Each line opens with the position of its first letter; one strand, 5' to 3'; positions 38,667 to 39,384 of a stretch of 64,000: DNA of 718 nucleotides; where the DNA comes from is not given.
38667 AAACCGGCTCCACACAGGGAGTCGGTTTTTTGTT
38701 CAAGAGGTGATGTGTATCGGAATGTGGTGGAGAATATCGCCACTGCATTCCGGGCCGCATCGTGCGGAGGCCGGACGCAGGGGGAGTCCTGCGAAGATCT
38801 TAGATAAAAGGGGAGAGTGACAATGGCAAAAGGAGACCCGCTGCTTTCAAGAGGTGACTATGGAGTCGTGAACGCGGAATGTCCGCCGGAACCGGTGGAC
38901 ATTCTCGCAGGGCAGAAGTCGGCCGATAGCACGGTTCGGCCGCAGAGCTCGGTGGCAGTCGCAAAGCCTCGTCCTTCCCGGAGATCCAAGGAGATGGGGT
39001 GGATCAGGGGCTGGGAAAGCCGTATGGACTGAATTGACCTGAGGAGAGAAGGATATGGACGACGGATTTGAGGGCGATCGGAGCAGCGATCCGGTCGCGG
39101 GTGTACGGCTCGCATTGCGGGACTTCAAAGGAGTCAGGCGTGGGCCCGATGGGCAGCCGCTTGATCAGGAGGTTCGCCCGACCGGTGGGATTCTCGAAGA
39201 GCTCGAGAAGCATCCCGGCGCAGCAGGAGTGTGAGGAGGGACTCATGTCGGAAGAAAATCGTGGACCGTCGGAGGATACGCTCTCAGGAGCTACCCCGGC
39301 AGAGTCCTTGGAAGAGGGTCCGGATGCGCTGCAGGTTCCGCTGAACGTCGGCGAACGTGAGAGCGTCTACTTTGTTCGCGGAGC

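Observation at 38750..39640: GC-rich island without long ORFs, with three SD-led short ORFs and structured 3' end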

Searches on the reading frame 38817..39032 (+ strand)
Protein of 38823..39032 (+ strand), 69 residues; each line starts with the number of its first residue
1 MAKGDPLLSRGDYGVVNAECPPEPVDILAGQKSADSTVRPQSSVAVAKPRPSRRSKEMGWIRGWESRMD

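Call 13: search_protein_families(library=pfam, proteins=[window:38823-39032:+], max_evalue=0.1)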
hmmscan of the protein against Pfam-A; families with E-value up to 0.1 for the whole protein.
window:38823-39032:+ (69 aa): 0 families

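Call 19: list_cluster_members(proteins=[window:38823-39029:+, window:38817-39029:+, window:39055-39231:+, window:39245-39472:+, window:39068-39472:+, window:37213-38487:+, window:39843-40928:-, window:36654-37223:+])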
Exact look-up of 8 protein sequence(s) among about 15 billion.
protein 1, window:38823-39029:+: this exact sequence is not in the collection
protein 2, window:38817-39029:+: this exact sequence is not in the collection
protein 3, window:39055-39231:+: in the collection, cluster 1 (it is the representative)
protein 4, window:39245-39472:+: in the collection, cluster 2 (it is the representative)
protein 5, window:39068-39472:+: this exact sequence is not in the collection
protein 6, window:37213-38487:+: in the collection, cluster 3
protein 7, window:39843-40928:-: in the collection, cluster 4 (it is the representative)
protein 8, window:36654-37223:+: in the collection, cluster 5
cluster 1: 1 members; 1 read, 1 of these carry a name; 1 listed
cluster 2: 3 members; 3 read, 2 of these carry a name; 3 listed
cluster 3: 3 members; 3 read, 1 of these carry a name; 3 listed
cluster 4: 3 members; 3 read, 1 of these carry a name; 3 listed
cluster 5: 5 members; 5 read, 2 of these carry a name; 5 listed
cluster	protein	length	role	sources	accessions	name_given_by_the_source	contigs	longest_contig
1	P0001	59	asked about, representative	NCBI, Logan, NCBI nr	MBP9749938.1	MAG: hypothetical protein KBD21_04385 [Candidatus Pacebacteria bacterium] | hypothetical protein [Candidatus Paceibacterota bacterium]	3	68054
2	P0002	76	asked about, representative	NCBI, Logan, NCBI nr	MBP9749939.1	MAG: hypothetical protein KBD21_04390 [Candidatus Pacebacteria bacterium] | hypothetical protein [Candidatus Paceibacterota bacterium]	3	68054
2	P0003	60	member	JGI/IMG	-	hypothetical protein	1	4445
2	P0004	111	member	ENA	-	-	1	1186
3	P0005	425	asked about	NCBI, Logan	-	-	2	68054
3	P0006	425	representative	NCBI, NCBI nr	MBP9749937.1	MAG: hypothetical protein KBD21_04380 [Candidatus Pacebacteria bacterium] | hypothetical protein [Candidatus Paceibacterota bacterium]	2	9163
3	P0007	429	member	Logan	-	-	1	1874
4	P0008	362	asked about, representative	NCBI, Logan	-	-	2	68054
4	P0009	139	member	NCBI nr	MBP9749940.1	hypothetical protein [Candidatus Paceibacterota bacterium]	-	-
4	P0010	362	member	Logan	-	-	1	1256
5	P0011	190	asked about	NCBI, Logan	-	-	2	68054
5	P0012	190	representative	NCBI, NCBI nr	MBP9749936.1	MAG: sigma-70 family RNA polymerase sigma factor [Candidatus Pacebacteria bacterium] | sigma-70 family RNA polymerase sigma factor [Candidatus Paceibacterota bacterium]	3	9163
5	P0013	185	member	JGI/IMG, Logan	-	RNA polymerase sigma-70 factor (ECF subfamily)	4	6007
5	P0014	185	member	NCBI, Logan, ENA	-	-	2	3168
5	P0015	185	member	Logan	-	-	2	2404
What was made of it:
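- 38823..39032 (+): ORF1, 69 aa, with SD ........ at 38810-38817. NCBI does not annotate it in this lineage (call 19).
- Closest known: Lineage-specific small-protein. Same: ORF2 and ORF3 are already deposited as hypothetical proteins MBP9749938.1 and MBP9749939.1 (call 19).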

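Call 21: find_encoding_contigs(protein=P0003, flank=10000)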
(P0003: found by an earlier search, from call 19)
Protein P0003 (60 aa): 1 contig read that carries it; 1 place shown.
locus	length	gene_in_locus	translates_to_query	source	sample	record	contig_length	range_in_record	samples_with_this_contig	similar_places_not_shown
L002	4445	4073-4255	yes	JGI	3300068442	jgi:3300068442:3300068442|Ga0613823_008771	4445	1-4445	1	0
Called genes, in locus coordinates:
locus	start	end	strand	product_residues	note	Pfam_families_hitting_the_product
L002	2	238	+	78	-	?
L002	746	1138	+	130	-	PF02021:UPF0102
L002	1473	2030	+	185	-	PF04542:Sigma70_r2, PF04545:Sigma70_r4 (weak), PF08281:Sigma70_r4_2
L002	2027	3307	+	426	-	PF18915:DUF5667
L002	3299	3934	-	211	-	-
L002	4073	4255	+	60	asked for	-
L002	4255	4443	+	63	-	?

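Call 22: find_encoding_contigs(protein=P0004, flank=10000)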
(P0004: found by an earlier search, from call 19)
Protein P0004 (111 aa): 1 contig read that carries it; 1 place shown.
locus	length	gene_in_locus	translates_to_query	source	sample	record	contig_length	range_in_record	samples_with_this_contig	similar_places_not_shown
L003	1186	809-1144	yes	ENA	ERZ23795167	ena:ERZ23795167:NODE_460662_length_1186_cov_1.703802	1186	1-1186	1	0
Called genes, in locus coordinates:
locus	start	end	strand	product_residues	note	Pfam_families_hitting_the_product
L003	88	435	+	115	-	-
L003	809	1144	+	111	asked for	-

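Call 29: find_encoding_contigs(protein=P0013, flank=10000, max_places=10)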
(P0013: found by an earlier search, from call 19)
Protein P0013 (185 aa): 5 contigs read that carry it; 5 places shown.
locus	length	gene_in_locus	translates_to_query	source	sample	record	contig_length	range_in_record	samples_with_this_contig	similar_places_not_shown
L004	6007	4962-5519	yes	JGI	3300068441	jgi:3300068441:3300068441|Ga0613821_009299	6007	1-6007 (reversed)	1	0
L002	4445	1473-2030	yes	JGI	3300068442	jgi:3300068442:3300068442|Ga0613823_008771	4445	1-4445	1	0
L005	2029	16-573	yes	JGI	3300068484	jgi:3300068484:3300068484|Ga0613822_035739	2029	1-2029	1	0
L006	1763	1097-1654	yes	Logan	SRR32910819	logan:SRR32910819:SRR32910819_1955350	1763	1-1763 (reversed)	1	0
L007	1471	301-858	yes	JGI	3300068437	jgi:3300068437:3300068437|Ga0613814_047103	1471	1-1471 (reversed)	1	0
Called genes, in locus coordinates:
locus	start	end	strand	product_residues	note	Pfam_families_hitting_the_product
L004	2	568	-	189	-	?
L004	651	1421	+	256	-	PF03372:Exo_endo_phos, PF14529:Exo_endo_phos_2 (faint)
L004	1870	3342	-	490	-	PF01743:PolyA_pol, PF12627:PolyA_pol_RNAbd, PF01966:HD, PF13735:tRNA_NucTran2_2 (weak)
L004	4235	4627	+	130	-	PF02021:UPF0102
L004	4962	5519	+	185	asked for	PF04542:Sigma70_r2, PF04545:Sigma70_r4 (weak), PF08281:Sigma70_r4_2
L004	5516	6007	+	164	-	?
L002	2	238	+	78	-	?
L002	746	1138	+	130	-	PF02021:UPF0102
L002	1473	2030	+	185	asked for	PF04542:Sigma70_r2, PF04545:Sigma70_r4 (weak), PF08281:Sigma70_r4_2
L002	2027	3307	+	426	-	PF18915:DUF5667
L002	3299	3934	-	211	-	-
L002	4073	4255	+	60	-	-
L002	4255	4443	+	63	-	?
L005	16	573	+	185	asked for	PF04542:Sigma70_r2, PF04545:Sigma70_r4 (weak), PF08281:Sigma70_r4_2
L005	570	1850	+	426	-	PF18915:DUF5667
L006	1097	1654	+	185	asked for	PF04542:Sigma70_r2, PF04545:Sigma70_r4 (weak), PF08281:Sigma70_r4_2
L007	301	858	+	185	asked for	PF04542:Sigma70_r2, PF04545:Sigma70_r4 (weak), PF08281:Sigma70_r4_2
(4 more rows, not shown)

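Call 30: find_encoding_contigs(protein=P0014, flank=10000, max_places=10)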
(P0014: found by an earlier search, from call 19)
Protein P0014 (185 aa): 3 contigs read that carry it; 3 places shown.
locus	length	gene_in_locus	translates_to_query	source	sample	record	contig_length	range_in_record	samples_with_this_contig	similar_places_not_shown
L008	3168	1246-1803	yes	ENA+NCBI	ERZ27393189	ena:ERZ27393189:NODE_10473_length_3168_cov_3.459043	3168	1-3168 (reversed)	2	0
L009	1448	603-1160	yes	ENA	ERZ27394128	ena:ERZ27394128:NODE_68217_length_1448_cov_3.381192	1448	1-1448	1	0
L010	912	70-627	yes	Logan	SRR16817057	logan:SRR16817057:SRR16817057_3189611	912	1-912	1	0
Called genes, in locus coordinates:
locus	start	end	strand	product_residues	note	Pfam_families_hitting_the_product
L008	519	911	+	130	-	PF02021:UPF0102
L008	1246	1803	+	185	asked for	PF04542:Sigma70_r2, PF04545:Sigma70_r4 (weak), PF08281:Sigma70_r4_2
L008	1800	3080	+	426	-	PF18915:DUF5667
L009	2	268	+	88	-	?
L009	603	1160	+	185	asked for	PF04542:Sigma70_r2, PF04545:Sigma70_r4 (weak), PF08281:Sigma70_r4_2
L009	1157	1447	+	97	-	?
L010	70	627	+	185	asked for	PF04542:Sigma70_r2, PF04545:Sigma70_r4 (weak), PF08281:Sigma70_r4_2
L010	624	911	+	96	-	?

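Call 31: find_encoding_contigs(protein=P0015, flank=10000, max_places=10)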
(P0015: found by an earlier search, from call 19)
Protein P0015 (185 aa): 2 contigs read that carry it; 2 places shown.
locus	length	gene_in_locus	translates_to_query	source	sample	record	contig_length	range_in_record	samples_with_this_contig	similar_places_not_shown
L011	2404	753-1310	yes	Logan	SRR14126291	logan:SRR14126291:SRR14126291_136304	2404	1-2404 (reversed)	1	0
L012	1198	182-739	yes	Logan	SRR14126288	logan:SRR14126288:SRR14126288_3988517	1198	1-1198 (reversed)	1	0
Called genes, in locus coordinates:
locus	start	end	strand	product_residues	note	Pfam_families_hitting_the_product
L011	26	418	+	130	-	PF02021:UPF0102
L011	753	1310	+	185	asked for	PF04542:Sigma70_r2, PF04545:Sigma70_r4 (weak), PF08281:Sigma70_r4_2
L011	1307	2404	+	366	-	?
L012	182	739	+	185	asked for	PF04542:Sigma70_r2, PF04545:Sigma70_r4 (weak), PF08281:Sigma70_r4_2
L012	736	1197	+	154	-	?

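Call 50: search_protein_families(library=ncbifam, proteins=[window:38823-39029:+, L002:3634-3846:+], max_evalue=10)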
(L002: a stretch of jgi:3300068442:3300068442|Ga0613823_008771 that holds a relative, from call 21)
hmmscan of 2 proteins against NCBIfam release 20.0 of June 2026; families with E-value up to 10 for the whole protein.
window:38823-39029:+ (69 aa): 0 families

L002:3634-3846:+ (71 aa): 0 families

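Call 51: search_protein_families(library=phrogs, proteins=[window:38823-39029:+, L002:3634-3846:+], max_evalue=10)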
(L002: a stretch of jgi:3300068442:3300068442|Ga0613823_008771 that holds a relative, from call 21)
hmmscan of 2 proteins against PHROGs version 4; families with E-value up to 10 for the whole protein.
window:38823-39029:+ (69 aa): 0 families

L002:3634-3846:+ (71 aa): 0 families

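Call 52: search_protein_families(library=padloc, proteins=[window:38823-39029:+, L002:3634-3846:+], max_evalue=10)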
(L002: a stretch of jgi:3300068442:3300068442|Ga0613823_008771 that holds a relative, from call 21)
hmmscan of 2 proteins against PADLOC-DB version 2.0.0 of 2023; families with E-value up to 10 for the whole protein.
window:38823-39029:+ (69 aa): 0 families

L002:3634-3846:+ (71 aa): 0 families

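Call 66: find_related_loci(query=A9, collection=metagenome_contigs, flank=6000)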
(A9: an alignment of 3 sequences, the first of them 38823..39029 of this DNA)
Query A9 (69 aa) in metagenome_contigs; peptide patterns used: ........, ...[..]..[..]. (x = any residue, [..] = any of these).
118 stretches matched a pattern, but none encodes a relative of the query by tblastn (E <= 1e-3).

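Call 67: find_related_loci(query=A9, collection=viral_contigs, flank=6000)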
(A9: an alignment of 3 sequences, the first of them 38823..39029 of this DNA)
Query A9 (69 aa) in viral_contigs; peptide patterns used: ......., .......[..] (x = any residue, [..] = any of these).
66 stretches matched a pattern, but none encodes a relative of the query by tblastn (E <= 1e-3).

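Call 85: find_encoding_contigs(protein=P0007, flank=10000)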
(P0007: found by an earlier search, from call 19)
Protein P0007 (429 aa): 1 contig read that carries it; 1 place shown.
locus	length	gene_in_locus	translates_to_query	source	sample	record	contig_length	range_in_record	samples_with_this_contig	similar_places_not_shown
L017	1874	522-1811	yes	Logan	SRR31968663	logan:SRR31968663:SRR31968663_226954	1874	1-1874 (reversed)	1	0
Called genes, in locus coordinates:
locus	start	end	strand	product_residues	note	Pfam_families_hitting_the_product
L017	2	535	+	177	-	?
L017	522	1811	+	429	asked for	PF18915:DUF5667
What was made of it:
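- Tried and rejected: Most of those contigs stop at or before the leader (calls 29-31, 85).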

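Call 86: find_encoding_contigs(protein=P0006, flank=10000)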
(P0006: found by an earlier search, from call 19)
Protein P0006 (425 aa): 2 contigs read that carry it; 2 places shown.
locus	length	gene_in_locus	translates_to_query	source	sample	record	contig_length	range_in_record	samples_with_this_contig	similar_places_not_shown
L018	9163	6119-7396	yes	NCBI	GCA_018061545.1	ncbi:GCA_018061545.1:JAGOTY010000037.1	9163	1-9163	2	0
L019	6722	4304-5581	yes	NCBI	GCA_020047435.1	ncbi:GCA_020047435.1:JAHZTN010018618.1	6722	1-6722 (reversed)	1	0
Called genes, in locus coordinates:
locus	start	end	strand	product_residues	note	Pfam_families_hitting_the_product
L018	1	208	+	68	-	PF00589:Phage_integrase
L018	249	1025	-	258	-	-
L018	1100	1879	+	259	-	PF03372:Exo_endo_phos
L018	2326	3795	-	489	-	PF01743:PolyA_pol, PF12627:PolyA_pol_RNAbd, PF01966:HD, PF13735:tRNA_NucTran2_2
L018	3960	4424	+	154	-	-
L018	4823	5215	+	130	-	PF02021:UPF0102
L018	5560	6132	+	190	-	PF04542:Sigma70_r2, PF08281:Sigma70_r4_2, PF04545:Sigma70_r4 (weak)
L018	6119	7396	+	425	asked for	PF18915:DUF5667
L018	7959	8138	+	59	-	-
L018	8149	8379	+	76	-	-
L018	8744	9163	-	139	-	?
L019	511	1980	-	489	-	PF01743:PolyA_pol, PF12627:PolyA_pol_RNAbd, PF01966:HD, PF13735:tRNA_NucTran2_2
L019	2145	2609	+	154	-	-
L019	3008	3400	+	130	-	PF02021:UPF0102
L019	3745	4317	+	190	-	PF04542:Sigma70_r2, PF08281:Sigma70_r4_2, PF04545:Sigma70_r4 (weak)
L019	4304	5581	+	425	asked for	PF18915:DUF5667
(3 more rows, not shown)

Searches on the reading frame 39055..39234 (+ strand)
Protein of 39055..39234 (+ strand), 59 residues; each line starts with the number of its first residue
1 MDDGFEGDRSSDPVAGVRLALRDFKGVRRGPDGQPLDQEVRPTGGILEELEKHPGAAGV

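Call 13: search_protein_families(library=pfam, proteins=[window:39055-39234:+], max_evalue=0.1)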
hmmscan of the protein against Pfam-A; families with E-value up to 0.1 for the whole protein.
window:39055-39234:+ (59 aa): 0 families

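Call 50: search_protein_families(library=ncbifam, proteins=[window:39055-39231:+, L002:3634-3846:+], max_evalue=10)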
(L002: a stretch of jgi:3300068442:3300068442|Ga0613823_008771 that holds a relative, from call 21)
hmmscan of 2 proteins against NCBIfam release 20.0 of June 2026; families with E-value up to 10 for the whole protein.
window:39055-39231:+ (59 aa): 0 families

L002:3634-3846:+ (71 aa): 0 families

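Call 51: search_protein_families(library=phrogs, proteins=[window:39055-39231:+, L002:3634-3846:+], max_evalue=10)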
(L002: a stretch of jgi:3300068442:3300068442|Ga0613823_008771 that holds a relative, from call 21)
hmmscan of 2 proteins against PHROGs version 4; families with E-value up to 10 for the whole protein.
window:39055-39231:+ (59 aa): 0 families

L002:3634-3846:+ (71 aa): 0 families

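Call 52: search_protein_families(library=padloc, proteins=[window:39055-39231:+, L002:3634-3846:+], max_evalue=10)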
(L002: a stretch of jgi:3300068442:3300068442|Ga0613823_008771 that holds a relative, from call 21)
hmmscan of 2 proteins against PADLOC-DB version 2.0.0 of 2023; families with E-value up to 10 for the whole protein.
window:39055-39231:+ (59 aa): 0 families

L002:3634-3846:+ (71 aa): 0 families

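Call 79: predict_structure(alignment_id=A11)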
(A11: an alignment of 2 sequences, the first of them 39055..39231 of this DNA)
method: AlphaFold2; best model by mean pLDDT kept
length: 59 residues; sequences in the alignment: 2
mean_pLDDT: 66.8   pTM: 0.30
mean pLDDT of the five models: 66.8, 65.1, 62.8, 62.1, 62.1
residues with pLDDT >= 90: 0; 70-90: 25; 50-70: 32; < 50: 2
segments of 3 or more residues with pLDDT < 50: none
pLDDT, mean of each block of 10 residues (from residue 1): 55 75 69 69 67 65
secondary structure, 60 per line:
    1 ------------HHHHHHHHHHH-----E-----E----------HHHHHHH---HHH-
elements in order: H13-23 H46-52
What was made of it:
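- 39055..39234 (+): ORF2, 59 aa (NCBI KBD21_04385, hypothetical protein). The AF2 model has pLDDT 67 with two short helices (call 79).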
